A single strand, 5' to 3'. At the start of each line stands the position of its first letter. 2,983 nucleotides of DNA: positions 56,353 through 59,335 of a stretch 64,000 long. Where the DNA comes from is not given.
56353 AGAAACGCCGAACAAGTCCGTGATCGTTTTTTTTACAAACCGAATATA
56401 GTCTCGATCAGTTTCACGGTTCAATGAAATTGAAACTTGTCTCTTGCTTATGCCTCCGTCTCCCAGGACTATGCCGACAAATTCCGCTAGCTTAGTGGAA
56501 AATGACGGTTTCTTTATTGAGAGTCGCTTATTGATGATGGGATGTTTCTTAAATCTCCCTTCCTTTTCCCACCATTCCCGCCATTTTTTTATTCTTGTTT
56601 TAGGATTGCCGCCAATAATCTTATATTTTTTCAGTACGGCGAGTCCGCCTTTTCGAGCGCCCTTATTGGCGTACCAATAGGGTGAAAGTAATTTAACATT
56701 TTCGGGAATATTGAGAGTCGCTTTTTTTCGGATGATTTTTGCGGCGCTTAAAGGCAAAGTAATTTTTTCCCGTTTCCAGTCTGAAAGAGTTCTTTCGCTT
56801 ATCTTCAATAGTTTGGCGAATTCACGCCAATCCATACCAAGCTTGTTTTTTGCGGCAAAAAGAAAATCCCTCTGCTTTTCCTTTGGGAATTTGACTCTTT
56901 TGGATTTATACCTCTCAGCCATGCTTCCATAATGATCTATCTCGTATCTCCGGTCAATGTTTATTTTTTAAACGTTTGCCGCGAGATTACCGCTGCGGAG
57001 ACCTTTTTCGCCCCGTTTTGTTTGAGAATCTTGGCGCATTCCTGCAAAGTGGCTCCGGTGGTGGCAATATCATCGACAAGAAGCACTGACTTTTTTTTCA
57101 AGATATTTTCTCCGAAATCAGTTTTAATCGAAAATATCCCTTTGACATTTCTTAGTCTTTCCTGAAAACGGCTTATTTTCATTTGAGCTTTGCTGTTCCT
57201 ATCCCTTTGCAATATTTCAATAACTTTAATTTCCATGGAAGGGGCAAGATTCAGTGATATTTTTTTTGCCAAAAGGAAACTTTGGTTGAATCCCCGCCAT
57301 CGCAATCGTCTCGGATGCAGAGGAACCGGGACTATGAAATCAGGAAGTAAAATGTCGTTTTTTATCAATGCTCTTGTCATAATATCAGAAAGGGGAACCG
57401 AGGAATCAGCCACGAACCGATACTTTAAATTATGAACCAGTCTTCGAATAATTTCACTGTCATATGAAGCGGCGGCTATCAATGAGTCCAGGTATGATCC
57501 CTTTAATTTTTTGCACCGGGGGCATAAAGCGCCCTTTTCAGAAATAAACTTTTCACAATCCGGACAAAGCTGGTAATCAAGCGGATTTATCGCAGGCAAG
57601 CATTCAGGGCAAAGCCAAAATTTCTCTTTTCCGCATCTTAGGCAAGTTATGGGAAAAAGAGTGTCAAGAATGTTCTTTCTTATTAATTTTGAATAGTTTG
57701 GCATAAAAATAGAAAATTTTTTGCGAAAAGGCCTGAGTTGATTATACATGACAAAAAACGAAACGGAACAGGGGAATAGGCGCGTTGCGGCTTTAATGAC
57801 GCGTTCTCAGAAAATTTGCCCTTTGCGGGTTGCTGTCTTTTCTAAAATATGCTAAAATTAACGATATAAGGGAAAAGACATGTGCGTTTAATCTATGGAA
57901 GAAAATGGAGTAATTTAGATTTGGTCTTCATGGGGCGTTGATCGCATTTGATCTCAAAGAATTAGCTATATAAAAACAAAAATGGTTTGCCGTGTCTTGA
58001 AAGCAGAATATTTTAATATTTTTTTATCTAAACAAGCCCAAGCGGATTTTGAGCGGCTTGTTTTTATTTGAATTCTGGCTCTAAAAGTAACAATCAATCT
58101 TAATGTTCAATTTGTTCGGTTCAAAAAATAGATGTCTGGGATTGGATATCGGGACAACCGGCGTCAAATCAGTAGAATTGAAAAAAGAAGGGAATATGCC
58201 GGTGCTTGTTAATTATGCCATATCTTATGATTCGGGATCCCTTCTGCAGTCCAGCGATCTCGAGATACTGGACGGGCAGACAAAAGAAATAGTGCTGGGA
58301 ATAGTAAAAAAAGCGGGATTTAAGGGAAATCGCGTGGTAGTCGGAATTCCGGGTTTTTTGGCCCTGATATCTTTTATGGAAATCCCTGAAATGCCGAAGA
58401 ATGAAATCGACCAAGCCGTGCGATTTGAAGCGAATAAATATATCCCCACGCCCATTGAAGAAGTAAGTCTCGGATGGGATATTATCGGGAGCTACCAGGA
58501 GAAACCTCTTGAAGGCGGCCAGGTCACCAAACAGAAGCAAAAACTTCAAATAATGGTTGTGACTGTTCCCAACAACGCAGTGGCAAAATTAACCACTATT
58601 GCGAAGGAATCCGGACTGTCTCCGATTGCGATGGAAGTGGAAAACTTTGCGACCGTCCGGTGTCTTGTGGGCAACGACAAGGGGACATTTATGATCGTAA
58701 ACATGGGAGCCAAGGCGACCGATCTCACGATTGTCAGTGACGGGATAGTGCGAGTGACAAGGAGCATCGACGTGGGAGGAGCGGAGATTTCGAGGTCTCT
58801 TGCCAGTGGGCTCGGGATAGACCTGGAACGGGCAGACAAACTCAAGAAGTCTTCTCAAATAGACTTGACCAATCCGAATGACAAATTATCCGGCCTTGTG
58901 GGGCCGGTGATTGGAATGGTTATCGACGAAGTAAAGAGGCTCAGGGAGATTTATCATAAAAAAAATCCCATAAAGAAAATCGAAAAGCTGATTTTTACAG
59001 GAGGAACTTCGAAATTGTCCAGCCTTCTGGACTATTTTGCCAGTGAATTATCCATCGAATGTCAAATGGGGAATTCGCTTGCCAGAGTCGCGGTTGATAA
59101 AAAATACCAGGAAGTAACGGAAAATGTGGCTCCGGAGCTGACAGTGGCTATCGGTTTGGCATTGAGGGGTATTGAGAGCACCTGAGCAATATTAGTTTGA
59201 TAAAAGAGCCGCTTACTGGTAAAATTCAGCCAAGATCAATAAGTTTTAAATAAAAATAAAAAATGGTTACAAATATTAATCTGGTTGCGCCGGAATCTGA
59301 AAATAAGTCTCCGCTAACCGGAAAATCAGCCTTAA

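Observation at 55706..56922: Stand-alone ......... endonuclease-like gene co-oriented with two tRNA-Ser genes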

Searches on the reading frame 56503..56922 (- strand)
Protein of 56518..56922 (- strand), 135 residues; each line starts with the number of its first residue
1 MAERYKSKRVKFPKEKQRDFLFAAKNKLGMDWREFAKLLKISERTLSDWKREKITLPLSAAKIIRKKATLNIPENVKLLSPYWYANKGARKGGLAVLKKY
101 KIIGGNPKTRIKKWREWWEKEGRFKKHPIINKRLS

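Call 50: predict_structure(alignment_id=A2)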
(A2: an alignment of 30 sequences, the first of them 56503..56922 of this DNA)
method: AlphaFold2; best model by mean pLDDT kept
length: 140 residues; sequences in the alignment: 30
mean_pLDDT: 79.3   pTM: 0.57
mean pLDDT of the five models: 79.3, 77.5, 77.3, 77.0, 75.0
residues with pLDDT >= 90: 61; 70-90: 35; 50-70: 40; < 50: 4
segments of 3 or more residues with pLDDT < 50: 1-4
pLDDT, mean of each block of 10 residues (from residue 1): 63 93 95 94 93 90 92 87 63 70 71 81 59 59
secondary structure, 60 per line:
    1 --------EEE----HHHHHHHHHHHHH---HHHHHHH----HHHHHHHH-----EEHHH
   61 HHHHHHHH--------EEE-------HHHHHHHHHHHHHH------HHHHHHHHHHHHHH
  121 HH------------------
elements in order: E9-11 H16-28 H32-38 H43-50 H58-68 E77-79 H87-100 H107-122

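Call 56: fold_search(model_id=the predicted structure, library=pdb)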
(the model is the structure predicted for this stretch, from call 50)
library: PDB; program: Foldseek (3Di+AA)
matches with E <= 10: 479; with E <= 0.001: 0
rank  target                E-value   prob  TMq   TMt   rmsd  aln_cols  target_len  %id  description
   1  3op9                  2.8e-02  0.97  0.36  0.46  10.9       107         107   19  Crystal structure of transcriptional regulator from Listeria innocua (released 2010-09-15)
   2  6b9t_E                4.0e-02  0.98  0.35  0.12  11.4        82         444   18  Crystal structure of MPnS with substrate 2-hydroxyethylphosphonate (2-HEP) and Fe(II) bound (released 2017-12-20)
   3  6jq1_B                4.0e-02  0.89  0.33  0.36  12.4       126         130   18  Crystal Structure of DdrO from Deinococcus geothermalis (released 2019-08-28)
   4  6b9s_F                4.6e-02  0.98  0.35  0.13  11.2        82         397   18  MPnS crystallized in the absence of substrate (released 2017-12-20)
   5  6jq1_A                4.6e-02  0.87  0.33  0.36  13.0       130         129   12  Crystal Structure of DdrO from Deinococcus geothermalis (released 2019-08-28)
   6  8tac_A                5.2e-02  1.00  0.36  0.68   1.9        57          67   21  Designed DNA binding protein (released 2024-08-28)
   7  6b9t_A                5.5e-02  0.99  0.38  0.13  11.3        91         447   19  Crystal structure of MPnS with substrate 2-hydroxyethylphosphonate (2-HEP) and Fe(II) bound (released 2017-12-20)
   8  7nrd_Sh               5.9e-02  1.00  0.40  0.45   6.3        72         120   11  Structure of the yeast Gcn1 bound to a colliding stalled 80S ribosome with MBF1, A/P-tRNA and P/E-tRNA (released 2021-04-14)
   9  6rnz_A                6.7e-02  1.00  0.34  0.65   2.1        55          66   18  Crystal structure of the N-terminal HTH DNA-binding domain of the essential repressor DdrO from radiation-resistant De (released 2019-10-09)
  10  6b9s_D                7.6e-02  0.99  0.33  0.12   3.3        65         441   23  MPnS crystallized in the absence of substrate (released 2017-12-20)
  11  6h4c_D                7.6e-02  0.92  0.36  0.34  17.7       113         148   10  A polyamorous repressor: deciphering the evolutionary strategy used by the phage-inducible chromosomal islands to spre (released 2019-08-28)
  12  6b9s_A                8.1e-02  0.99  0.35  0.12   2.6        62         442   22  MPnS crystallized in the absence of substrate (released 2017-12-20)
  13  6h49                  8.6e-02  0.87  0.35  0.34  16.9       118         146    8  A polyamorous repressor: deciphering the evolutionary strategy used by the phage-inducible chromosomal islands to spread (released 2019-08-28)
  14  8ezt_B                9.2e-02  0.98  0.37  0.65   7.1        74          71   16  Crystal structure of HipB(Lp) from Legionella pneumophila (released 2023-09-27)
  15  6h4c_B                9.2e-02  0.91  0.36  0.34  17.5       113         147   10  A polyamorous repressor: deciphering the evolutionary strategy used by the phage-inducible chromosomal islands to spre (released 2019-08-28)
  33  1adr_MODEL_1_A        1.7e-01  0.99  0.35  0.60   1.9        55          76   16  DETERMINATION OF THE NUCLEAR MAGNETIC RESONANCE STRUCTURE OF THE DNA-BINDING DOMAIN OF THE P22 C2 REPRESSOR (1 (released 1994-01-31)
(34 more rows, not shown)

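Call 65: find_homologous_proteins(query=window:56518-56922:-, max_evalue=0.001)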
Query window:56518-56922:- (135 aa): 2 proteins with E <= 0.001 among 20 candidates.
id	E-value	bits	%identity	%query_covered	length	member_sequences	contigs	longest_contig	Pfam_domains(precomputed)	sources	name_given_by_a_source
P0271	5.8e-46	174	76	82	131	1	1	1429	-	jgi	-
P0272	3.1e-28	116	43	97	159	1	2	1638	-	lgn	-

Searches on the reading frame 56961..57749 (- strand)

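Call 86: search_protein_families(library=pfam, proteins=[window:56961-57749:-], max_evalue=0.01)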
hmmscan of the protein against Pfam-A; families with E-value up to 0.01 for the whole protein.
window:56961-57749:- (262 aa): 4 families
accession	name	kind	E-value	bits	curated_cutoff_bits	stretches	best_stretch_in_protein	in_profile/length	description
PF00156.33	Pribosyltran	-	6.6e-10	39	26.3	1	157-255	40-123/158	Phosphoribosyl transferase domain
PF18912.6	DZR_2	-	1.8e-06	28.1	27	1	27-80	1-56/56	Double zinc ribbon domain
PF17032.10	Zn_ribbon_15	-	2.3e-05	25.5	28.9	1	22-80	14-73/73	zinc-ribbon family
PF24390.1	PRTase-CE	-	0.00057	20.3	27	1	161-251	49-139/253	PRTase-CE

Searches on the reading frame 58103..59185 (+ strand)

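Call 86: search_protein_families(library=pfam, proteins=[window:58103-59185:+], max_evalue=0.01)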
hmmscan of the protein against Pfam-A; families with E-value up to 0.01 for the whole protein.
window:58103-59185:+ (360 aa): 3 families
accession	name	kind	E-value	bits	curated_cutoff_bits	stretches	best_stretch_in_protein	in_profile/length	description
PF11104.14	PilM_2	-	6.9e-39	134.2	27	1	13-356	1-339/340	Type IV pilus assembly protein PilM;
PF14450.12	FtsA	-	3.7e-10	40.7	31.8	1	198-349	2-125/127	Cell division protein FtsA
PF06723.19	MreB_Mbl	-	4.6e-05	22.9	27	1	189-232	141-183/327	MreB/Mbl protein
